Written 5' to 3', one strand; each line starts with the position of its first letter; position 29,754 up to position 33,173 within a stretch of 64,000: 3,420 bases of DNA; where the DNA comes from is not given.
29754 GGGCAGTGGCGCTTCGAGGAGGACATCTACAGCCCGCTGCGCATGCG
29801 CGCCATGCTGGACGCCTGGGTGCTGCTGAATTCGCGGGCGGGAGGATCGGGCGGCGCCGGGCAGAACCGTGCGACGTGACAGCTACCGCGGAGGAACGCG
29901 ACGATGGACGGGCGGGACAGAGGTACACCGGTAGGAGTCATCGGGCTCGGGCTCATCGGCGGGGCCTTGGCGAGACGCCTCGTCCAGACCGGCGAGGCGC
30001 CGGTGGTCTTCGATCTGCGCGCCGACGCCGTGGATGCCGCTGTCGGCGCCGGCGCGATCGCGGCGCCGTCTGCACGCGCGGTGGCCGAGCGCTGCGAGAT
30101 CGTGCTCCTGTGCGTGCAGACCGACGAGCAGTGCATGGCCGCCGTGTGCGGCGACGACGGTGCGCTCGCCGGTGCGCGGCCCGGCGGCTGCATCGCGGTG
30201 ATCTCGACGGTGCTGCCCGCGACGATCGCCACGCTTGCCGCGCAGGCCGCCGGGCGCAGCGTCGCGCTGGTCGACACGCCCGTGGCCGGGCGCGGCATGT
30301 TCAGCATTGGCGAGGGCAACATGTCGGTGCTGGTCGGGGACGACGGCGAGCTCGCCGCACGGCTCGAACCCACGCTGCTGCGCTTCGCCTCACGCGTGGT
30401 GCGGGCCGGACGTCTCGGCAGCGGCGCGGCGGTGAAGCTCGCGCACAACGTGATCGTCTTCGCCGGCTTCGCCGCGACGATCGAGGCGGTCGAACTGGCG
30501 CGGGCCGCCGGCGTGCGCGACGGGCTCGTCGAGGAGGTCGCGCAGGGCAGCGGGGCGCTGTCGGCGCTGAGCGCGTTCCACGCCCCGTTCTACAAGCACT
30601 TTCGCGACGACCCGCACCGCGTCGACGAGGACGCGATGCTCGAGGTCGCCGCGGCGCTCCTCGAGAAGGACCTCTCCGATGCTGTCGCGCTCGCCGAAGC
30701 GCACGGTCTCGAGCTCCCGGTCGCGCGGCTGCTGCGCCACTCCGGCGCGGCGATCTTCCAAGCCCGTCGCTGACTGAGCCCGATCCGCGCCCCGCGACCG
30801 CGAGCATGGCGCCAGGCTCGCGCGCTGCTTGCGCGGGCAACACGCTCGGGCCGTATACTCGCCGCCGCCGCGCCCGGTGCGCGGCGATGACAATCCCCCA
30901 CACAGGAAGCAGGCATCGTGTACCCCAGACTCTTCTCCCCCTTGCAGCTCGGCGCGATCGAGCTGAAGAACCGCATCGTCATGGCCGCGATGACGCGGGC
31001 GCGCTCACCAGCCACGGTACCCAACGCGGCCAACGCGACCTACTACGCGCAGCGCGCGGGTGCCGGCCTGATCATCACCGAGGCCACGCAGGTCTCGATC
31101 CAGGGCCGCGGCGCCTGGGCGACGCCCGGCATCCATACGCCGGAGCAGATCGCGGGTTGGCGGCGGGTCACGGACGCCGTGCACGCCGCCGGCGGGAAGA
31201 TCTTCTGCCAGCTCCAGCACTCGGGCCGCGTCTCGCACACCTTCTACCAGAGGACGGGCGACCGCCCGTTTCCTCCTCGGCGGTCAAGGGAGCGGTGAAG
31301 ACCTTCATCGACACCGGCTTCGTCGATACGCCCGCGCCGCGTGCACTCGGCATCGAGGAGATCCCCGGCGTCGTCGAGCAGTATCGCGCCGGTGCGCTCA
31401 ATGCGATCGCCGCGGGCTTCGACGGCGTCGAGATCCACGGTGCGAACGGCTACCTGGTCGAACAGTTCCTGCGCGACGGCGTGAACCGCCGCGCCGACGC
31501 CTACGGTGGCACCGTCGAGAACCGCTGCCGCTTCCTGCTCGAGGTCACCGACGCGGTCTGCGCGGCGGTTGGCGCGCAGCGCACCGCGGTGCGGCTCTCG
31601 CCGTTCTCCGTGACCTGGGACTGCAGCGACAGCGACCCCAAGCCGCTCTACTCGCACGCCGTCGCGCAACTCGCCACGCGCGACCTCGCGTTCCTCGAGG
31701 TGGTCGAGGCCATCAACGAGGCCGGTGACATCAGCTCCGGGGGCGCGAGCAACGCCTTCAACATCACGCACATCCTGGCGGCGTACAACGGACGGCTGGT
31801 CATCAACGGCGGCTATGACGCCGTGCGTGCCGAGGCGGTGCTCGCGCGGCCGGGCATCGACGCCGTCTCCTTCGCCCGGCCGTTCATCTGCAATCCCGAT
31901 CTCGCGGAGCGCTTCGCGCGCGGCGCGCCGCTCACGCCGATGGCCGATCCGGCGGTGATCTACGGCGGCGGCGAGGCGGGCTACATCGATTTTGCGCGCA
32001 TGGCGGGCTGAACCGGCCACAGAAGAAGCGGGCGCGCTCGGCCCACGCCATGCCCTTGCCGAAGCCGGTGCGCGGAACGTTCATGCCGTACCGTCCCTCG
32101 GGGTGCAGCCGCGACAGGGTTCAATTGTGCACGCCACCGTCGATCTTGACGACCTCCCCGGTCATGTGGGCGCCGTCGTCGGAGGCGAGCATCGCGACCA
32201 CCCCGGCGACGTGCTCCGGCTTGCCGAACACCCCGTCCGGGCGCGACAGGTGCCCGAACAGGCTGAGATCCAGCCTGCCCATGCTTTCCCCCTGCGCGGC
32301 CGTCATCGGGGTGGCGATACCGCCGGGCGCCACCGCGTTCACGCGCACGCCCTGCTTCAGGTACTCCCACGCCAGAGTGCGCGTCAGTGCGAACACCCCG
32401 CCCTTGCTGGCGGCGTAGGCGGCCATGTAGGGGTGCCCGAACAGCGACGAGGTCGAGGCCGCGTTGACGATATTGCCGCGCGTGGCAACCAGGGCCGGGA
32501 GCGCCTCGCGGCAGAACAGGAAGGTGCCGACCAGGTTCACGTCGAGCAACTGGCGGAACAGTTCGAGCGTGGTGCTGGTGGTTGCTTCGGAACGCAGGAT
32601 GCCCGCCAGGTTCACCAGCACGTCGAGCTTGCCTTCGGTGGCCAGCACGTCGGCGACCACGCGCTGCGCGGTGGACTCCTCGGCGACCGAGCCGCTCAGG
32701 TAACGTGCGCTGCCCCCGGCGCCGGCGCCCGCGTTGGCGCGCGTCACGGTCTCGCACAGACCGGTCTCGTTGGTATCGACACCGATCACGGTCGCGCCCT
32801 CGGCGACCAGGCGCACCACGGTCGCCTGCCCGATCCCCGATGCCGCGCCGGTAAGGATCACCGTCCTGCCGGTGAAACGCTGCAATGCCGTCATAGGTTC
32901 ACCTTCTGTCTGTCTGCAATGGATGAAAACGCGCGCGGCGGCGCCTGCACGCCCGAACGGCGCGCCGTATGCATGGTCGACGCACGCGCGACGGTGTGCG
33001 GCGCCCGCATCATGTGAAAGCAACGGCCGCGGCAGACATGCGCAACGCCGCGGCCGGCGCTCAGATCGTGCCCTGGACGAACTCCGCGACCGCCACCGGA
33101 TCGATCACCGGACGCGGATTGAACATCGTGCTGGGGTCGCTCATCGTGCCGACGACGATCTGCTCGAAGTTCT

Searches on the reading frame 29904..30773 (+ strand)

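Call 35: search_protein_families(library=pfam, proteins=[window:29904-30773:+], max_evalue=0.001)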
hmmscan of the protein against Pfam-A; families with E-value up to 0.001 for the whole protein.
window:29904-30773:+ (289 aa): 4 families
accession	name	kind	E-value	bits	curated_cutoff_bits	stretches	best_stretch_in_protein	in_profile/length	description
PF03446.21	NAD_binding_2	-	1.6e-25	90.5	21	1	10-167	2-158/161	NAD binding domain of 6-phosphogluconate dehydrogenase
PF14833.11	NAD_binding_11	-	5.8e-11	43.2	30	1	172-278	1-99/122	NAD-binding of NADP-dependent 3-hydroxyisobutyrate dehydrogenase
PF03807.23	F420_oxidored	-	1.6e-05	25.8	21.6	1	10-73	2-69/94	NADP oxidoreductase coenzyme F420-dependent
PF02826.25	2-Hacid_dh_C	-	0.00058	19.7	25.1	0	7-76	36-104/178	D-isomer specific 2-hydroxyacid dehydrogenase, NAD binding domain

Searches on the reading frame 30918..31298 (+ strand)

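Call 35: search_protein_families(library=pfam, proteins=[window:30918-31298:+], max_evalue=0.001)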
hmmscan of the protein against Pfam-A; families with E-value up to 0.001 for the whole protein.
window:30918-31298:+ (126 aa): 1 family
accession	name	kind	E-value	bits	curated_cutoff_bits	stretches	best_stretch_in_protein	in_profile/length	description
PF00724.26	Oxidored_FMN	-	4.2e-28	99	27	1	5-111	2-112/342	NADH:flavin oxidoreductase / NADH oxidase family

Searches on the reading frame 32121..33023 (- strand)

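Call 16: search_protein_families(library=pfam, proteins=[window:32121-33023:-], max_evalue=0.01)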
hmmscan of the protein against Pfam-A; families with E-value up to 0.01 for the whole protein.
window:32121-33023:- (300 aa): 4 families
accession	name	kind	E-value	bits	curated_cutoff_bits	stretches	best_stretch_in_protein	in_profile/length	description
PF13561.12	adh_short_C2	-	2.4e-54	184.9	27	1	59-299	1-236/236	Enoyl-(Acyl carrier protein) reductase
PF00106.31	adh_short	-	4.1e-48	163.9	26.6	1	54-246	2-192/195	short chain dehydrogenase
PF08659.16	KR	-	1.3e-10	41.9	22.6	1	54-208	2-154/180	KR domain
PF01370.27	Epimerase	-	0.00027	20.9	20.9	1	55-196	1-120/240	NAD dependent epimerase/dehydratase family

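Call 45: search_protein_families(library=ncbifam, proteins=[window:32121-33023:-], max_evalue=0.00001)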
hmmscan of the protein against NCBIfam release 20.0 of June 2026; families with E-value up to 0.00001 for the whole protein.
window:32121-33023:- (300 aa): 217 families (the best 25 are shown)
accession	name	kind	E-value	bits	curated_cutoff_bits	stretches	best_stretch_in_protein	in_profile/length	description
NF052558.1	MBtsdlDhBudC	equivalog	1.1e-56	192.3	270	1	50-298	1-241/250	meso-2,3-butanediol dehydrogenase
NF004791.0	PRK06138.1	equivalog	4.9e-56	189.8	312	1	49-298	2-249/252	SDR family oxidoreductase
NF005559.1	PRK07231.1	subfamily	1.8e-51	175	215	1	49-298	1-247/249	glucose 1-dehydrogenase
NF005067.0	PRK06484.1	equivalog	9.1e-51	173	713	1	50-299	7-252/524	short chain dehydrogenase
TIGR01830.1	3oxo_ACP_reduc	equivalog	3.9e-50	170.8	297.75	1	55-298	1-238/239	3-oxoacyl-[acyl-carrier-protein] reductase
NF004818.0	PRK06172.1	equivalog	1e-49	169.2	336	1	48-298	3-250/253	SDR family oxidoreductase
NF009466.0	PRK12826.1-2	subfamily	1.6e-49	168.6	222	1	53-298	4-244/248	3-oxoacyl-ACP reductase FabG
NF004198.0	PRK05653.1-3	equivalog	3e-49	167.7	296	1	49-299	4-247/248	3-oxoacyl-ACP reductase FabG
NF006366.0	PRK08589.1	equivalog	3.2e-48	164.4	386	1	48-298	2-252/272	SDR family oxidoreductase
NF047923.1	pyridox_DH_SDR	equivalog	1.5e-47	162.2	325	1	51-298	2-240/243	pyridoxal 4-dehydrogenase, SDR-type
NF006493.1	PRK08936.1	subfamily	3.3e-47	160.9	420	1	50-298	5-250/261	glucose-1-dehydrogenase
NF005118.0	PRK06550.1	equivalog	4.1e-43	147.9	270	1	49-297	2-232/236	3-oxoacyl-ACP reductase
NF004713.0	PRK06057.1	equivalog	4.6e-43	147.5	404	1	46-298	3-249/257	3-oxoacyl-ACP reductase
TIGR03971.1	SDR_subfam_1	subfamily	5.1e-43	147.3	300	1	51-298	2-268/271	mycofactocin-coupled SDR family oxidoreductase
NF006070.0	PRK08213.1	subfamily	6.4e-43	147.1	279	1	47-299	7-257/259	gluconate 5-dehydrogenase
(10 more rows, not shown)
